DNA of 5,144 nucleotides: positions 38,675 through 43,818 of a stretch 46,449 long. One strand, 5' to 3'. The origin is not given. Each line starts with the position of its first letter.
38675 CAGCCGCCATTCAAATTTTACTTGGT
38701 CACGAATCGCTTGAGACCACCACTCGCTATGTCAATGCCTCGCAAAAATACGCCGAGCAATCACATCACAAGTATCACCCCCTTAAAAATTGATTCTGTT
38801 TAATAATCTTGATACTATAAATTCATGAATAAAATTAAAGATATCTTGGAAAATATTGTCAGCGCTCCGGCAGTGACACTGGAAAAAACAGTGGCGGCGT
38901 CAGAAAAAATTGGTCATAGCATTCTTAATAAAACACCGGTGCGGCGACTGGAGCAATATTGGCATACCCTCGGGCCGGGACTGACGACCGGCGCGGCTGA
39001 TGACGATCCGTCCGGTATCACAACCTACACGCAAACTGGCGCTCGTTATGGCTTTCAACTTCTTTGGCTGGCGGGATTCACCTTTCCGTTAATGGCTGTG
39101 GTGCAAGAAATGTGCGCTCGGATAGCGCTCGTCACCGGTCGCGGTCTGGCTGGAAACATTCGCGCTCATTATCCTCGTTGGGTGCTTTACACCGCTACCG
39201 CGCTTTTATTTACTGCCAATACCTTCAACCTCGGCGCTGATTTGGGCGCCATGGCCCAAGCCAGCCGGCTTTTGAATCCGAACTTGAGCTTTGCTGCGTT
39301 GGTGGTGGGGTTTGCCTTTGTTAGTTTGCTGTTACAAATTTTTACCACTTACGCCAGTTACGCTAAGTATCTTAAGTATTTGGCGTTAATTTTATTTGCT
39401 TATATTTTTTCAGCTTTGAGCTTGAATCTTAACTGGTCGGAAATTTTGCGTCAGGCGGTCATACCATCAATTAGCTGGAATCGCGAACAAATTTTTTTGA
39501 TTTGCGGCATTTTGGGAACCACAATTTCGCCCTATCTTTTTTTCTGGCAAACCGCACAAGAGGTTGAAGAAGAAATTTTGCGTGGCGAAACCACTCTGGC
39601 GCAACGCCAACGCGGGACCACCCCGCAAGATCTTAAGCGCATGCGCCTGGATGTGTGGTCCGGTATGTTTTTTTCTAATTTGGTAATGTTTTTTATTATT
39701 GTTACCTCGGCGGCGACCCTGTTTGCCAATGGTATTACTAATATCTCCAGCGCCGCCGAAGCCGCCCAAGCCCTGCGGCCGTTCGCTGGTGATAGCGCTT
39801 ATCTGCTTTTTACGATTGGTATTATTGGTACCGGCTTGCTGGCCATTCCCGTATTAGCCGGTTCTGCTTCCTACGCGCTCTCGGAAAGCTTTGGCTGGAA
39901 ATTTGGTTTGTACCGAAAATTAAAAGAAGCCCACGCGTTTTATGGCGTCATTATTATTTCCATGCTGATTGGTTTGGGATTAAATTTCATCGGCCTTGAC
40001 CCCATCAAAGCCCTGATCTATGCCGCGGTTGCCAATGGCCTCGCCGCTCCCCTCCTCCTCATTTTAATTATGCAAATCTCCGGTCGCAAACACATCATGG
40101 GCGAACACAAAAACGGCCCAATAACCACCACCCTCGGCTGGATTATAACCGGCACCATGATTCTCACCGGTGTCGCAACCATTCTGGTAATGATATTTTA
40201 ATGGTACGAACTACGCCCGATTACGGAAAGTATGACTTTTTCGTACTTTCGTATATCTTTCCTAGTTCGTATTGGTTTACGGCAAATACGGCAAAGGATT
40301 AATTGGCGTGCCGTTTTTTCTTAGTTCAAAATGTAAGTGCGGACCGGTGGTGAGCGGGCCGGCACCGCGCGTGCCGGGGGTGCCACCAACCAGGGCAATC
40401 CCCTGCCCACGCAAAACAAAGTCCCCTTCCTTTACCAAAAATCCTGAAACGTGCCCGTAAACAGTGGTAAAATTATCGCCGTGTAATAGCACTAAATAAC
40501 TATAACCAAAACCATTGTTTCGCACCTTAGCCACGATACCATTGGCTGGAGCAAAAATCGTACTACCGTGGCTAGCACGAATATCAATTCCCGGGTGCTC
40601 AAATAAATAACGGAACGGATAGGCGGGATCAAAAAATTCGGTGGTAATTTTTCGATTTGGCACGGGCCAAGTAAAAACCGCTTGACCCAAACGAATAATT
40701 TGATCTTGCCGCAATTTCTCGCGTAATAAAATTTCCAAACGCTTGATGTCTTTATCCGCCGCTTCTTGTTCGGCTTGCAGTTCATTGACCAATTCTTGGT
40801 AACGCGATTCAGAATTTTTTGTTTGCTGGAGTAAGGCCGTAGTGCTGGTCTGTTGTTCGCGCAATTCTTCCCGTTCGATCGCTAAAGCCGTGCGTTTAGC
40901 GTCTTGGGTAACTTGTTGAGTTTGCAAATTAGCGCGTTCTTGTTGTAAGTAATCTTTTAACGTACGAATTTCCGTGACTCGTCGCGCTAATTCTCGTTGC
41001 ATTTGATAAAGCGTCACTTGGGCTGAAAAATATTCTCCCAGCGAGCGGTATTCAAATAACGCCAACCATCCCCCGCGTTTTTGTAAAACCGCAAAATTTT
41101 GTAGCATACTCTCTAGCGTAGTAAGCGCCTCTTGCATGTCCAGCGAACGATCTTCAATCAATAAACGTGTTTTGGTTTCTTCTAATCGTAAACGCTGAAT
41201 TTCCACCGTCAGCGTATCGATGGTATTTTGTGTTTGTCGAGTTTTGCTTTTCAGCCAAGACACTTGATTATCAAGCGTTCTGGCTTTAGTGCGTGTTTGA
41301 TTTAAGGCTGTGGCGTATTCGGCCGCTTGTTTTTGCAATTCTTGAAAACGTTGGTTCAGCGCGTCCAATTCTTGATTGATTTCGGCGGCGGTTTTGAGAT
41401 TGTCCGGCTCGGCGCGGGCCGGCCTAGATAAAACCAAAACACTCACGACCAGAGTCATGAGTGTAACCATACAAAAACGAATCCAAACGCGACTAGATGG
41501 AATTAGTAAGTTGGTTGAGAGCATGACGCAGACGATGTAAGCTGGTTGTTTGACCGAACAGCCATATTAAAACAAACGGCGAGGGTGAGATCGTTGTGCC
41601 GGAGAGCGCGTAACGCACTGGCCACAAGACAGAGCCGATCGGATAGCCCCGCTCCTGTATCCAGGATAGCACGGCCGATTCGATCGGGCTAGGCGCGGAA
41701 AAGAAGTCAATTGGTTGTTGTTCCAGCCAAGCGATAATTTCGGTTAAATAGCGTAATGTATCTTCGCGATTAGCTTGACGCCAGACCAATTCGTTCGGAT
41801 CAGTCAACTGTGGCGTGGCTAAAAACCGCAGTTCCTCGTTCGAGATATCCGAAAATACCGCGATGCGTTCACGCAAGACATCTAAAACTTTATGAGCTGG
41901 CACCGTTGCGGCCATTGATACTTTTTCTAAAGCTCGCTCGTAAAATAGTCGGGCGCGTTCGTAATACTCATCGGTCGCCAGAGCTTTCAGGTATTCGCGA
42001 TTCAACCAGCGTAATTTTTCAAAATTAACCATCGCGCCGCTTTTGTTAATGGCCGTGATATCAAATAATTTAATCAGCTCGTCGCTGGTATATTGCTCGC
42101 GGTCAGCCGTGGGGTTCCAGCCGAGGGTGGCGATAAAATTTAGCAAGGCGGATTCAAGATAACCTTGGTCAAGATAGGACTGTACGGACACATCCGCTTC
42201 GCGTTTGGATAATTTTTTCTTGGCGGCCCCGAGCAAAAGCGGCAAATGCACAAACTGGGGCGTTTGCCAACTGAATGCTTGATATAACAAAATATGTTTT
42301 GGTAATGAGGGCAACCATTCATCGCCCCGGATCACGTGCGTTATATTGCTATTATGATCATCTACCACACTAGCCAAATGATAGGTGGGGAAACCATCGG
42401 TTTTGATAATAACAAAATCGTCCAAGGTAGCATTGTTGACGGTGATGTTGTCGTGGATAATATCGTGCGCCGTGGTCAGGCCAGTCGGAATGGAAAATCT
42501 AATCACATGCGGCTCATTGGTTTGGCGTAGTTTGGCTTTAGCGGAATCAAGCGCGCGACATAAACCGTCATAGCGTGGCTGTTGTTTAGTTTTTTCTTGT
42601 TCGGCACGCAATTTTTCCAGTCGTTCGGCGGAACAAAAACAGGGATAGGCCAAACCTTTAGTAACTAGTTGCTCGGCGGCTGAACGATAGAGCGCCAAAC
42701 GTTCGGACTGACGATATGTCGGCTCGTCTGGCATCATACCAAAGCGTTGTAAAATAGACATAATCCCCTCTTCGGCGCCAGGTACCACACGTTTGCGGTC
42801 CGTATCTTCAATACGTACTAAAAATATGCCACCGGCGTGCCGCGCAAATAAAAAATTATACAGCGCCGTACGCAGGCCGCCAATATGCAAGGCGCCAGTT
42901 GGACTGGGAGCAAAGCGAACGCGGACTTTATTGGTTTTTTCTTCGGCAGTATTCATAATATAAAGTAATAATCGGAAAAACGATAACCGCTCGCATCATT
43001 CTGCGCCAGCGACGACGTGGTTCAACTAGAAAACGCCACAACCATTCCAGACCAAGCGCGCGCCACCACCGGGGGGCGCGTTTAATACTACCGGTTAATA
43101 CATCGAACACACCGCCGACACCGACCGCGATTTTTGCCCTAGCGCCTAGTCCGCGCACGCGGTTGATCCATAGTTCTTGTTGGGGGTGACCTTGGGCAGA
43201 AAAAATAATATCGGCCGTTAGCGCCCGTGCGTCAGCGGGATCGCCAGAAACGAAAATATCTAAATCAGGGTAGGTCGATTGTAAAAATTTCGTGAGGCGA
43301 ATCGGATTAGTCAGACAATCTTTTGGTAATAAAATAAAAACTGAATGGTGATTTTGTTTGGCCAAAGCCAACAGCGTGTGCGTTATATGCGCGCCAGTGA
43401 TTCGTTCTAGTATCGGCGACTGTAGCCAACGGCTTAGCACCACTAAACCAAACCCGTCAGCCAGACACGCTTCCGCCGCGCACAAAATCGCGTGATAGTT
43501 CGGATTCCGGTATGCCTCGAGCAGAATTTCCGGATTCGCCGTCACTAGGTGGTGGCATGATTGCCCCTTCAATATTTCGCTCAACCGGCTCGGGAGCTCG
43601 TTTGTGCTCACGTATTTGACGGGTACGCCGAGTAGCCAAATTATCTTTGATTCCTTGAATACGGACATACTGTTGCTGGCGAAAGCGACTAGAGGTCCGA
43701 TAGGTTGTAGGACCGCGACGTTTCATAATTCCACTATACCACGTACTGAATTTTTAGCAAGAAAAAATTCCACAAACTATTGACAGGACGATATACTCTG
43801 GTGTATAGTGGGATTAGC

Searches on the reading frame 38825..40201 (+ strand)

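Call 78: search_protein_families(library=pfam, proteins=[window:38825-40201:+])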
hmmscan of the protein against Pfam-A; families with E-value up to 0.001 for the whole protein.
window:38825-40201:+ (458 aa): 1 family
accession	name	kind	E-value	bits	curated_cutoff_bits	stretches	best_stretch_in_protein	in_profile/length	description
PF01566.24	Nramp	-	2.6e-82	277.2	29.8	1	65-431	1-356/357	Natural resistance-associated macrophage protein-like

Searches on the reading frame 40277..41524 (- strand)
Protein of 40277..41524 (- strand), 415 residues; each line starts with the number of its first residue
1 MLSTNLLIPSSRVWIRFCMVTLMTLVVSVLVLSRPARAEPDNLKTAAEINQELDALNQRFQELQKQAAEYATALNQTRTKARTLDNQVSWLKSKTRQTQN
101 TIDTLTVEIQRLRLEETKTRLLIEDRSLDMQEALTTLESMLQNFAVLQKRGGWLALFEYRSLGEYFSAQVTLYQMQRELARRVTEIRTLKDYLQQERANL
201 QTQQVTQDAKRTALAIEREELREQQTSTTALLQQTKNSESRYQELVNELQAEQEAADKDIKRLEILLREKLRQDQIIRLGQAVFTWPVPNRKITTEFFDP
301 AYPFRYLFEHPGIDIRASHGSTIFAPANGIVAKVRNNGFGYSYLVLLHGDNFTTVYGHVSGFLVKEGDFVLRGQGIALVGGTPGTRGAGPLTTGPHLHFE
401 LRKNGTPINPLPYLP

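Call 78: search_protein_families(library=pfam, proteins=[window:40277-41524:-])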
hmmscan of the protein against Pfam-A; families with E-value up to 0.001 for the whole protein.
window:40277-41524:- (415 aa): 1 family
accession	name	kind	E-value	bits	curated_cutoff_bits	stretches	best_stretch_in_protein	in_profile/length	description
PF01551.29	Peptidase_M23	-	4.1e-26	91.5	28.7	1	310-410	3-96/96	Peptidase family M23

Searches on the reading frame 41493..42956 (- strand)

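Call 78: search_protein_families(library=pfam, proteins=[window:41493-42956:-])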
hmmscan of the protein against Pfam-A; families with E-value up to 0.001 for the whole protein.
window:41493-42956:- (487 aa): 2 families
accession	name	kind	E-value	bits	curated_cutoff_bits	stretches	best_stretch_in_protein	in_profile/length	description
PF00749.27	tRNA-synt_1c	-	9.2e-98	327.5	23.4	1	10-317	1-314/314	tRNA synthetases class I (E and Q), catalytic domain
PF19269.4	Anticodon_2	-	1e-19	71.8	23.6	1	353-480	15-141/141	Anticodon binding domain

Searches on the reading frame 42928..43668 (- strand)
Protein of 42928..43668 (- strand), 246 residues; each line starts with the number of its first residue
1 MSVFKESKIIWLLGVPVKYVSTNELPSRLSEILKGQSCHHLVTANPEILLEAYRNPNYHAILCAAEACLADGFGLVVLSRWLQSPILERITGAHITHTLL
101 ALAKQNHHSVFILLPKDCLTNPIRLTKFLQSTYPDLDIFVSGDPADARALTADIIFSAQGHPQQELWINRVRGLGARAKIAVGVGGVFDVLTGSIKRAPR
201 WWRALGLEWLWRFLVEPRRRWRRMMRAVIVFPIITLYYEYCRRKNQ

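Call 78: search_protein_families(library=pfam, proteins=[window:42928-43668:-])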
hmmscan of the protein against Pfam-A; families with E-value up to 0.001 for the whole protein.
window:42928-43668:- (246 aa): 1 family
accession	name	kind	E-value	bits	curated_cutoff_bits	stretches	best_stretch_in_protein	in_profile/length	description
PF03808.19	Glyco_tran_WecG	-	9.1e-37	126.9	27.4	1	65-224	1-168/168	Glycosyl transferase WecG/TagA/CpsF family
